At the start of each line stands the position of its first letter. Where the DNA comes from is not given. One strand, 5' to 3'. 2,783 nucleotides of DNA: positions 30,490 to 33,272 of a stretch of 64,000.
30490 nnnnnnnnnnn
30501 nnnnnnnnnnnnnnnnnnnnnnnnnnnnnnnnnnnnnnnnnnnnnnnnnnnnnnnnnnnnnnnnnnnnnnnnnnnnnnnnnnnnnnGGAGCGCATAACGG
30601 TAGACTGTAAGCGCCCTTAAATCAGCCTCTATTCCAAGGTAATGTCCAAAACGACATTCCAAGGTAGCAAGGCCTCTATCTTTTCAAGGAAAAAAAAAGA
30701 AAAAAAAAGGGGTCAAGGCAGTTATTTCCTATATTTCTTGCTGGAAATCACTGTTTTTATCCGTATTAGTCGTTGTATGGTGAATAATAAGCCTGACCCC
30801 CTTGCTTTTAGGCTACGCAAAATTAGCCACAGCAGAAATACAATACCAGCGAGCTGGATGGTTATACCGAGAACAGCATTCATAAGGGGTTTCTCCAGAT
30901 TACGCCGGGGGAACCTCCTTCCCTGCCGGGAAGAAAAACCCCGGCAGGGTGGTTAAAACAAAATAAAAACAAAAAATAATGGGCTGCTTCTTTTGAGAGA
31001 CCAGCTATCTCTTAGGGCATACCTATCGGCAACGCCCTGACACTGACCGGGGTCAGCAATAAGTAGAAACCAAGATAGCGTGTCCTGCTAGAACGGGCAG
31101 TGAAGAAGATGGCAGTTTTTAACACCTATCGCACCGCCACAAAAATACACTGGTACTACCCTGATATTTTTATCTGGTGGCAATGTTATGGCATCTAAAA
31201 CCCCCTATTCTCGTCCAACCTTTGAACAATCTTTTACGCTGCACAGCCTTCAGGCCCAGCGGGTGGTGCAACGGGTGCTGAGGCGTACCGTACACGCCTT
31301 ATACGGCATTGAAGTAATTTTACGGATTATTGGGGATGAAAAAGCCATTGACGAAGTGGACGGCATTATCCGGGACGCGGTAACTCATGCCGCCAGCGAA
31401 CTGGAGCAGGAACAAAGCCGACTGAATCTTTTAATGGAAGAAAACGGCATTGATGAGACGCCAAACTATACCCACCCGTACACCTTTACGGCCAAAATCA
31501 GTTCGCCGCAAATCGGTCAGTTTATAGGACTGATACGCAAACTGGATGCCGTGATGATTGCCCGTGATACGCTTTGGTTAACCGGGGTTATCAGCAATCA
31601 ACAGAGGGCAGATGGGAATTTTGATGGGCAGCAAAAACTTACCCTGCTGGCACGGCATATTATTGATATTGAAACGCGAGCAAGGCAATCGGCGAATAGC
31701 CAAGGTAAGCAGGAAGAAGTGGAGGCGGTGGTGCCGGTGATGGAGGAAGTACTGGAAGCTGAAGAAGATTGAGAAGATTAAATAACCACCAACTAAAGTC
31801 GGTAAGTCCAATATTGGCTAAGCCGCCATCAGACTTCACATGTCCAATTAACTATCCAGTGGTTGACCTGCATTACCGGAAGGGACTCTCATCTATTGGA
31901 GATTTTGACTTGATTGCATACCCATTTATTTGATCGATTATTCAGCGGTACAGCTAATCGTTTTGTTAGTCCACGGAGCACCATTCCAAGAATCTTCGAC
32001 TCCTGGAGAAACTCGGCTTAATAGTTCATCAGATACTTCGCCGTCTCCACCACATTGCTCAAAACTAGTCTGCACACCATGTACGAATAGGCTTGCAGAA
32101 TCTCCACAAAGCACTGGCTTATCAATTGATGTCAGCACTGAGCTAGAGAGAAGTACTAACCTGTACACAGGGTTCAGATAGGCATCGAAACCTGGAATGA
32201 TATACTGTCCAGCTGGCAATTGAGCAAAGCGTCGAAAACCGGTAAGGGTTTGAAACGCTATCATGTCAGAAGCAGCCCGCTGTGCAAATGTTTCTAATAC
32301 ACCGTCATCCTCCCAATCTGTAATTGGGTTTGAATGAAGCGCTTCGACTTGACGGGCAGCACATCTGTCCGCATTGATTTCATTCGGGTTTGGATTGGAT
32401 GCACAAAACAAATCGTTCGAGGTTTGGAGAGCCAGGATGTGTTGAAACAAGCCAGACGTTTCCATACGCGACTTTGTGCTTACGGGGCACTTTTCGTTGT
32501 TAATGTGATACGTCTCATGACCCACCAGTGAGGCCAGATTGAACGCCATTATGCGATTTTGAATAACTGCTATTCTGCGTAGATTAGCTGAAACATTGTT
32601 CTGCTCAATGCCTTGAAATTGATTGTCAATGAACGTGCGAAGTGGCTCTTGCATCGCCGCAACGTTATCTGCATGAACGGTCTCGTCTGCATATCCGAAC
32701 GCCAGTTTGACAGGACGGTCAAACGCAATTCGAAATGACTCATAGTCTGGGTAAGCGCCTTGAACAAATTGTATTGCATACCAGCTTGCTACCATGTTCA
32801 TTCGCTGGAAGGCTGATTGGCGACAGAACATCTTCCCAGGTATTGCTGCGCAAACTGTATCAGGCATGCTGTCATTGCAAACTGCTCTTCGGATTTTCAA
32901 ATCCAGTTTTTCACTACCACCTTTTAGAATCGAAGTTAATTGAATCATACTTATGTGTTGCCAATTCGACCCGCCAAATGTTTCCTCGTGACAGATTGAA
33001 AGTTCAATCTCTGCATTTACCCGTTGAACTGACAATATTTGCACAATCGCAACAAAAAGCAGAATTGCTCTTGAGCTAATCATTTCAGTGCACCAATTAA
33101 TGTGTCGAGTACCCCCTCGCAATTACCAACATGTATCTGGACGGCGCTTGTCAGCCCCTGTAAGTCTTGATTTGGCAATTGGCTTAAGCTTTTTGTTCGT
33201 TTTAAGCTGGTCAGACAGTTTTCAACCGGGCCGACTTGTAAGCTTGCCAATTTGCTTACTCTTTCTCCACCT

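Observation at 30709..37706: Family of ~95-bp MITE-like elements (3 copies in 7 kb) with GGGGTCA terminal inverted repeats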

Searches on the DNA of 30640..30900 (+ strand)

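Call 9: search_dna_similar(query=window:30700-30812:+, collection=plasmids, mode=distant, max_rows=40)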
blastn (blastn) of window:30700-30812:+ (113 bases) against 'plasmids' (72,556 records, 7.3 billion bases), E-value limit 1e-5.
No match.

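Call 10: search_dna_similar(query=window:30700-30812:+, collection=ecoli_genomes, mode=distant, max_rows=20)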
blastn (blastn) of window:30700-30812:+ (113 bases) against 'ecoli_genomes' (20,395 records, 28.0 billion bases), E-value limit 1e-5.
No match.

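Call 57: search_rna_families(source=window, start=30640, end=30900, threshold=evalue, max_evalue=10, show_alignments=2)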
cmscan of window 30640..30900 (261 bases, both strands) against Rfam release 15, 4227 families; matches with E-value up to 10: 2.
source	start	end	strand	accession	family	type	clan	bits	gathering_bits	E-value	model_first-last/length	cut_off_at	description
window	30678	30770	+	RF02328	TtnuHACA21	Gene; snRNA; snoRNA; HACA-box;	-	16.2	100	2.6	1-130/130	no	Tetrahymena snoRNA TtnuHACA21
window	30680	30714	+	RF01100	PK-BYV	Cis-reg;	-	13.3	50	2.7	1-40/40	no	3'-terminal pseudoknot in BYV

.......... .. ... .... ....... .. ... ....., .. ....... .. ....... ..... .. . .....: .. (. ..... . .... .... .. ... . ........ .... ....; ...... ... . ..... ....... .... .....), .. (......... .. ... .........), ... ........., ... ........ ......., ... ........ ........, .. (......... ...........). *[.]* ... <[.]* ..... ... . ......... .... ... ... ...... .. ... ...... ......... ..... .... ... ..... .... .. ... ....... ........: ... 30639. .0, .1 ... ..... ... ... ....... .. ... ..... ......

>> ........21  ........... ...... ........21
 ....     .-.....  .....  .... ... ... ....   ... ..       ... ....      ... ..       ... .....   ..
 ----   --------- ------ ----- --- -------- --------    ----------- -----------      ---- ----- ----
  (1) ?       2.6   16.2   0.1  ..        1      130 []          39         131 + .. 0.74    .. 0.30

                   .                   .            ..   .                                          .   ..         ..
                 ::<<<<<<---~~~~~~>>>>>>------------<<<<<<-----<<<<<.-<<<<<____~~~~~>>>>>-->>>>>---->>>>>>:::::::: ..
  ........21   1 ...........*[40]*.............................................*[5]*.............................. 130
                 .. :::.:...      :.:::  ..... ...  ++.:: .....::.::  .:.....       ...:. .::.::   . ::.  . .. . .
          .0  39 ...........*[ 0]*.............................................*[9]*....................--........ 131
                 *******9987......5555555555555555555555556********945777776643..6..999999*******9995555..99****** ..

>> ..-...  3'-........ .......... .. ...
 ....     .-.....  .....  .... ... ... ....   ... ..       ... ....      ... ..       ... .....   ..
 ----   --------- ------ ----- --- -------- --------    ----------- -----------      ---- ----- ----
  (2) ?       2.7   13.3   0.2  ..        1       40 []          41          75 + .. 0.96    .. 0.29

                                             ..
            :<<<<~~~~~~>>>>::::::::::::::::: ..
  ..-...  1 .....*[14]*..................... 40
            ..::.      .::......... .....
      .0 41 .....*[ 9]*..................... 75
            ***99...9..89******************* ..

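Call 69: search_dna_similar(query=window:30700-30812:+, collection=phages, mode=distant, max_evalue=0.01)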
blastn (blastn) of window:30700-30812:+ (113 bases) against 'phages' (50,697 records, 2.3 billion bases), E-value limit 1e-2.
No match.

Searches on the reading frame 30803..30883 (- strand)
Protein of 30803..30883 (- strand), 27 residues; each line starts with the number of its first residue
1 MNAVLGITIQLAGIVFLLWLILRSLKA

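Call 68: search_protein_families(library=pfam, proteins=[window:30803-30883:-], max_evalue=5)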
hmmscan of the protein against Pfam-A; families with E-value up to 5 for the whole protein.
seq(27 aa): 0 families

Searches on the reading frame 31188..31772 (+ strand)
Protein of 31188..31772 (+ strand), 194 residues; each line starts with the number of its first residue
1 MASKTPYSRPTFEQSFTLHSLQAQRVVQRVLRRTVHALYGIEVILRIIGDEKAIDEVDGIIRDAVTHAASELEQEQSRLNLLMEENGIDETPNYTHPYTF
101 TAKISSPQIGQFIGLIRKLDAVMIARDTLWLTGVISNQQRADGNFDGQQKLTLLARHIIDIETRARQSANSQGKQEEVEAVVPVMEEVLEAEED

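Call 20: search_protein_families(library=pfam, proteins=[window:31188-31772:+], max_evalue=0.01)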
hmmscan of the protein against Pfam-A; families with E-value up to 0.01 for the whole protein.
window:31188-31772:+ (194 aa): 0 families

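Call 25: find_encoding_contigs(protein=window:31188-31772:+, flank=1000, max_places=3)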
Protein window:31188-31772:+ (194 aa): no gene with exactly this product is on record in the collection.

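Call 68: search_protein_families(library=pfam, proteins=[window:31188-31772:+], max_evalue=5)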
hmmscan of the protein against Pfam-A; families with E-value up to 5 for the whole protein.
window:31188-31772:+ (194 aa): 1 family
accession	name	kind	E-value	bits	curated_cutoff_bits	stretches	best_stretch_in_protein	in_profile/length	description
PF23248.1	KH_PARP14_2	-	2.2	8.6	27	1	44-77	38-71/72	PARP14, second type I KH domain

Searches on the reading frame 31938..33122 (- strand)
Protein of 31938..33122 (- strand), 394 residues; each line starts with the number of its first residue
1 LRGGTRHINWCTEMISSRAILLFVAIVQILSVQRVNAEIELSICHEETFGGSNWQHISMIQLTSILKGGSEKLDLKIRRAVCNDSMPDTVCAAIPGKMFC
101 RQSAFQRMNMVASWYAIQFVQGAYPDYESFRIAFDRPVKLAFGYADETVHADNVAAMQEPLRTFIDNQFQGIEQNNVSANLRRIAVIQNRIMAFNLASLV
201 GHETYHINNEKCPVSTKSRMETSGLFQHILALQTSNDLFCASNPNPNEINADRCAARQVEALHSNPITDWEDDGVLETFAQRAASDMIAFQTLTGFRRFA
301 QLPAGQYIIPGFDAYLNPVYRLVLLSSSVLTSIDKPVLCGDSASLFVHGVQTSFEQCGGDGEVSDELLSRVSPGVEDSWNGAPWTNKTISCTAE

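Call 20: search_protein_families(library=pfam, proteins=[window:31938-33122:-], max_evalue=0.01)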
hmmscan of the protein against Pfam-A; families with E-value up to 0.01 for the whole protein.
window:31938-33122:- (394 aa): 0 families

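Call 68: search_protein_families(library=pfam, proteins=[window:31938-33122:-], max_evalue=5)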
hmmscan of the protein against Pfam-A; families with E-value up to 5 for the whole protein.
window:31938-33122:- (394 aa): 1 family
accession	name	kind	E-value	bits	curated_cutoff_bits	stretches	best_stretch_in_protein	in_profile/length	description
PF15438.11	Phyto-Amp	-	0.1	13.2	25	1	141-219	19-97/113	Antigenic membrane protein of phytoplasma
